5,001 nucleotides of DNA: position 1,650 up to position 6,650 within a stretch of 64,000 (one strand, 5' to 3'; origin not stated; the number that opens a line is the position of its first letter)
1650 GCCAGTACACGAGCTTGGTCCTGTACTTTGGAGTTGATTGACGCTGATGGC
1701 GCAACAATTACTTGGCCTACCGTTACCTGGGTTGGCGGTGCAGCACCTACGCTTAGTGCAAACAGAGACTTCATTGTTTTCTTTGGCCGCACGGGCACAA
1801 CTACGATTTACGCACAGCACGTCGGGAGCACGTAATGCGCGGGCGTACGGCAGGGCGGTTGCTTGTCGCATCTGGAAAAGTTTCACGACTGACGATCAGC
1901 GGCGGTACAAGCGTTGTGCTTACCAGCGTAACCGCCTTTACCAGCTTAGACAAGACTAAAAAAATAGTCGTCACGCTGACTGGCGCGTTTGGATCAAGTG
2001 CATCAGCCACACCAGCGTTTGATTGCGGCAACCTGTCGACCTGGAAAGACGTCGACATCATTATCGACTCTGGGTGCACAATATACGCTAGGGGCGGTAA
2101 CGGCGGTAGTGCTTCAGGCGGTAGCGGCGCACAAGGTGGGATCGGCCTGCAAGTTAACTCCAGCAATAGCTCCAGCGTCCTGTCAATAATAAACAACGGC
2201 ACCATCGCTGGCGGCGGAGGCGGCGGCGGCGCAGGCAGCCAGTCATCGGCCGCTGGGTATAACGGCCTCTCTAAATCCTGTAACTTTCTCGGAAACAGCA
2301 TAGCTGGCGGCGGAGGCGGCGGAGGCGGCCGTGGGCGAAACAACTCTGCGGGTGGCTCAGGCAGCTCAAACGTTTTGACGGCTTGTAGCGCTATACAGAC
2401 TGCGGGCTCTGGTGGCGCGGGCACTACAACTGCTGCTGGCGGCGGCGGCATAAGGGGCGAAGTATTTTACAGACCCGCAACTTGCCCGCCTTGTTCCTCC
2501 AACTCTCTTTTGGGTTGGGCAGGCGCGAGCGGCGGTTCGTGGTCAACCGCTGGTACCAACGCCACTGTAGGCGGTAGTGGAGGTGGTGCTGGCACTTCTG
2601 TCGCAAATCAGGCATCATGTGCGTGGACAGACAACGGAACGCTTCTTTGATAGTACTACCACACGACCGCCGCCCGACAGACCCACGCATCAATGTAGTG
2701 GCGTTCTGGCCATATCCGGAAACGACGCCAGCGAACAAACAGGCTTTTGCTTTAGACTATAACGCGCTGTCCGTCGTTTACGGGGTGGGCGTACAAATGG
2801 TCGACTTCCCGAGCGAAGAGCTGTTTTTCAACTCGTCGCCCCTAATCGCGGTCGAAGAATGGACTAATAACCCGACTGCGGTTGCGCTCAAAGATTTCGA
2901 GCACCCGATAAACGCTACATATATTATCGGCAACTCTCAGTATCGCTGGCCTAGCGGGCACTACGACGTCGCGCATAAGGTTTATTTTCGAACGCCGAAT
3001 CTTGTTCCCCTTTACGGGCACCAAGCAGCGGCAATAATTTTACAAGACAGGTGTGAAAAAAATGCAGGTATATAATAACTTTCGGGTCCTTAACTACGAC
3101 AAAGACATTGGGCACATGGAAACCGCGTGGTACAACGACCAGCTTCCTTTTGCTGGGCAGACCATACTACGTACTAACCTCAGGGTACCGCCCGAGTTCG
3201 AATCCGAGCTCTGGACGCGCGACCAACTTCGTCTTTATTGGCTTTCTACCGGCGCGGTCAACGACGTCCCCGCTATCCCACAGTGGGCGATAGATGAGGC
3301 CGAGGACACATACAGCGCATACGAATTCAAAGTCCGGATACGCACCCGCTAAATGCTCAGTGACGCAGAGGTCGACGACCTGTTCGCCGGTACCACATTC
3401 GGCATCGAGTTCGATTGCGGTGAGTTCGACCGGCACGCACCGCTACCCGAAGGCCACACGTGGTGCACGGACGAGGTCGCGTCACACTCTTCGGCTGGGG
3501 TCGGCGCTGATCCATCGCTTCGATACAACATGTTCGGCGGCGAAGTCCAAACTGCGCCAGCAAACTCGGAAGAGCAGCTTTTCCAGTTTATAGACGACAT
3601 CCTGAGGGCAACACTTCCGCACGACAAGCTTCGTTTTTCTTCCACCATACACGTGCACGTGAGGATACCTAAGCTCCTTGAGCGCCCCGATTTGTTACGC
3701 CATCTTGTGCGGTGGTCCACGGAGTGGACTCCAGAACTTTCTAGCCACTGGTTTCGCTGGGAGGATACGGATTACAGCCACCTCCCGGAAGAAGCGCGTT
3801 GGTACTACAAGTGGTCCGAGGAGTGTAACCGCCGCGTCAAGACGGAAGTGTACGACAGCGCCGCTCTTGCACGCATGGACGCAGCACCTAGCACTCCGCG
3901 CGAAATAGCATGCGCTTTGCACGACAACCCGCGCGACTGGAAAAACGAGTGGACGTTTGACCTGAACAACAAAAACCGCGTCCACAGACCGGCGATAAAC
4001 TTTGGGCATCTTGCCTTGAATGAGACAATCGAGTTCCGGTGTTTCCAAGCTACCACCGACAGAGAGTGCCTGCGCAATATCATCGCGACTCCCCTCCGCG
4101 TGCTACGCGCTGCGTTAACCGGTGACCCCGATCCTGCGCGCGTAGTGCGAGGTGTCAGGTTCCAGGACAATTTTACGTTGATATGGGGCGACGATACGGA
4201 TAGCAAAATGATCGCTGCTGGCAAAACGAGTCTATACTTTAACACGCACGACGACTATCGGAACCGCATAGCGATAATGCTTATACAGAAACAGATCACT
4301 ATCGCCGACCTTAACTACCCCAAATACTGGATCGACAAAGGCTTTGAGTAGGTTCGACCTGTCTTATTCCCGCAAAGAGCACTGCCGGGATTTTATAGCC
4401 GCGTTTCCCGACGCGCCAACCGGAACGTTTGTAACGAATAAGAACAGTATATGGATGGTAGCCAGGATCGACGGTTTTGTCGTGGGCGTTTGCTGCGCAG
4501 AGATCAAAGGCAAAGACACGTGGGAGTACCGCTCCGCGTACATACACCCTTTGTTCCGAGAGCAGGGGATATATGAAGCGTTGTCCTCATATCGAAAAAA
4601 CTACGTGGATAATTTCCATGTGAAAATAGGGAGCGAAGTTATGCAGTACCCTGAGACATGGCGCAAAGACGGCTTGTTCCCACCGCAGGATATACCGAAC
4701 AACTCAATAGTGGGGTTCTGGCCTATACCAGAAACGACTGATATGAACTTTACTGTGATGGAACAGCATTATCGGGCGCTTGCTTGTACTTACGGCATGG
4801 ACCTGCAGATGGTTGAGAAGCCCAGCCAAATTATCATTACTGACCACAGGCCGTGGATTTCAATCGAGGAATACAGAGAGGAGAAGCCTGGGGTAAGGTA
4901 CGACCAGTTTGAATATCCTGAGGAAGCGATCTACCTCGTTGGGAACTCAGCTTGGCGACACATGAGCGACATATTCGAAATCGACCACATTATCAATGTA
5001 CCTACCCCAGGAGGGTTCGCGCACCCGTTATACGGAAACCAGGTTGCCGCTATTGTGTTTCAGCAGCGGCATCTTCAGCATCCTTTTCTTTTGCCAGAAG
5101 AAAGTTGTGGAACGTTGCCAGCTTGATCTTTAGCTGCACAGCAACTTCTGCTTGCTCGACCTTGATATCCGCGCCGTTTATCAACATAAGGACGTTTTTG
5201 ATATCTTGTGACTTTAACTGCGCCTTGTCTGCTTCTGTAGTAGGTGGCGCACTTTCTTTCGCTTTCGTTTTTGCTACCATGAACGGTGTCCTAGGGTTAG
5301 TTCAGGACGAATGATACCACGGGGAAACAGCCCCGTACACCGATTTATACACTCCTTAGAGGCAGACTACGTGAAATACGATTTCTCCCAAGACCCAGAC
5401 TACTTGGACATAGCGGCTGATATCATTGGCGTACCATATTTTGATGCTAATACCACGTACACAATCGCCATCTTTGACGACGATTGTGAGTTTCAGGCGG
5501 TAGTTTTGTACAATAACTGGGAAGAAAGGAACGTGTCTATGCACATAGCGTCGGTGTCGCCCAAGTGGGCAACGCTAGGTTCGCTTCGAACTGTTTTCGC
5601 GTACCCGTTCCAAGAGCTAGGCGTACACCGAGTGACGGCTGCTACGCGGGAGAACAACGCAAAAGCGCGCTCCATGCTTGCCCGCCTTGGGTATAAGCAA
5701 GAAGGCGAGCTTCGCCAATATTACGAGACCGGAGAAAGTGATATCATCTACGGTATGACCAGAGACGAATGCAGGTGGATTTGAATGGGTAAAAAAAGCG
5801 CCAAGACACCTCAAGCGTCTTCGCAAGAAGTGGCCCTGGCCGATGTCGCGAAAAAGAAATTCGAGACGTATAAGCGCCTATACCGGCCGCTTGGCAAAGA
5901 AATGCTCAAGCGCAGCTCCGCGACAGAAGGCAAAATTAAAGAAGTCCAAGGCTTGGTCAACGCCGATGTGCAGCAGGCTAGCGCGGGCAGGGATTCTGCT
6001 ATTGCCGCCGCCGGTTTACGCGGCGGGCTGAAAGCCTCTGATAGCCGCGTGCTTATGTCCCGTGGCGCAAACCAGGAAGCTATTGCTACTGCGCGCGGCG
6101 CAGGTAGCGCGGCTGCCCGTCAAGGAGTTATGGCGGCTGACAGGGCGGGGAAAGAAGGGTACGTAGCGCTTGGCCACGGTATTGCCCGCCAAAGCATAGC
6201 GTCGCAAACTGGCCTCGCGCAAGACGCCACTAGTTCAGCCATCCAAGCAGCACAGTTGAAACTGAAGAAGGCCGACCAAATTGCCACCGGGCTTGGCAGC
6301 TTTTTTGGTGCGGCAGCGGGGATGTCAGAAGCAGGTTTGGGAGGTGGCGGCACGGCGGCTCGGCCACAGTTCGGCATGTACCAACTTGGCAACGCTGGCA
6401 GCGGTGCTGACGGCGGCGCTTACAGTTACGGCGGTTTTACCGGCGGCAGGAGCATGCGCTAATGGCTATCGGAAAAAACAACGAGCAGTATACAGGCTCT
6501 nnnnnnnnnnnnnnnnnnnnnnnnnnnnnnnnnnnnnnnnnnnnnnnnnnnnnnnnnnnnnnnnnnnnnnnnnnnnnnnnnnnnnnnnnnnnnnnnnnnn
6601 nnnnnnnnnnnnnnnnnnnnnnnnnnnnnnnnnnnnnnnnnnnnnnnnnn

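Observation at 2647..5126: Candidate new modification system: SPOUT + amidoligase + GNAT-SPOUT cassette right after the adhesin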

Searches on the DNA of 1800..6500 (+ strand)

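Call 5: search_dna_similar(query=window:1800-6500:+, collection=phages, mode=near, max_rows=20)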
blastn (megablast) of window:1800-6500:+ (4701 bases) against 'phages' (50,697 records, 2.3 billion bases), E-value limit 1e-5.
No match.

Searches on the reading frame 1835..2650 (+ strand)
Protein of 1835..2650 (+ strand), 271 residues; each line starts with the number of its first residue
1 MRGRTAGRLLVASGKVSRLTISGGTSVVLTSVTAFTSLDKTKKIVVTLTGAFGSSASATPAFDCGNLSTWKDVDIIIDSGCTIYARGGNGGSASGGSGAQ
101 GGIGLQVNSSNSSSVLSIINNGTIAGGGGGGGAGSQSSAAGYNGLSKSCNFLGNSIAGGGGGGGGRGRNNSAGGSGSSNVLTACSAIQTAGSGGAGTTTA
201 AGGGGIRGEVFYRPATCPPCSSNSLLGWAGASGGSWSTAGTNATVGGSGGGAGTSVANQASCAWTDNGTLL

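Call 3: search_protein_families(library=pfam, proteins=[window:1835-2650:+], max_evalue=1)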
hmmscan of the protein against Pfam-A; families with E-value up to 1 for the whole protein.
window:1835-2650:+ (271 aa): 1 family
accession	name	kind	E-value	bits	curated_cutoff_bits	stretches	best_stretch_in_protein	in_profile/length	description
PF05268.17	GP38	-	1.1e-11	45.4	25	1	40-138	25-120/218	Phage tail fibre adhesin Gp38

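Call 4: search_protein_families(library=phrogs, proteins=[window:1835-2650:+], max_evalue=0.01)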
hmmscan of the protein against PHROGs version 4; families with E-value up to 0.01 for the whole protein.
window:1835-2650:+ (271 aa): 4 families
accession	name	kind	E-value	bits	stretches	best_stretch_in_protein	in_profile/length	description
phrog_2056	-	tail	2.9e-08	34.7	1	42-233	73-246/267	tail fiber protein; host specificity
phrog_11439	-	tail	1.3e-06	28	1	35-257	570-754/775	tail fiber protein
phrog_19313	-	unknown function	5.1e-05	22.9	1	36-139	333-437/728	-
phrog_10745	-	unknown function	7.4e-05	23.5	1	34-144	61-168/353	-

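Call 79: search_dna_similar(query=window:1835-2650:+, collection=phages, mode=protein, max_rows=25, max_evalue=0.00001)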
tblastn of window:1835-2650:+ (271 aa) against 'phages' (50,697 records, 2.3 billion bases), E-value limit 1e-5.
No match.

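Call 99: find_related_loci(query=A10, collection=viral_contigs, flank=4500)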
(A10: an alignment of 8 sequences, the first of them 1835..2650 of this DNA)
Query A10 (271 aa) in viral_contigs; peptide patterns used: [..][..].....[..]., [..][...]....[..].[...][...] (x = any residue, [..] = any of these).
595 stretches matched a pattern, but none encodes a relative of the query by tblastn (E <= 1e-3).

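Call 109: search_protein_families(library=ncbifam, proteins=[window:1835-2650:+], max_evalue=0.1)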
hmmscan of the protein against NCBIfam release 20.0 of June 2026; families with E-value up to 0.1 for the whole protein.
window:1835-2650:+ (271 aa): 0 families
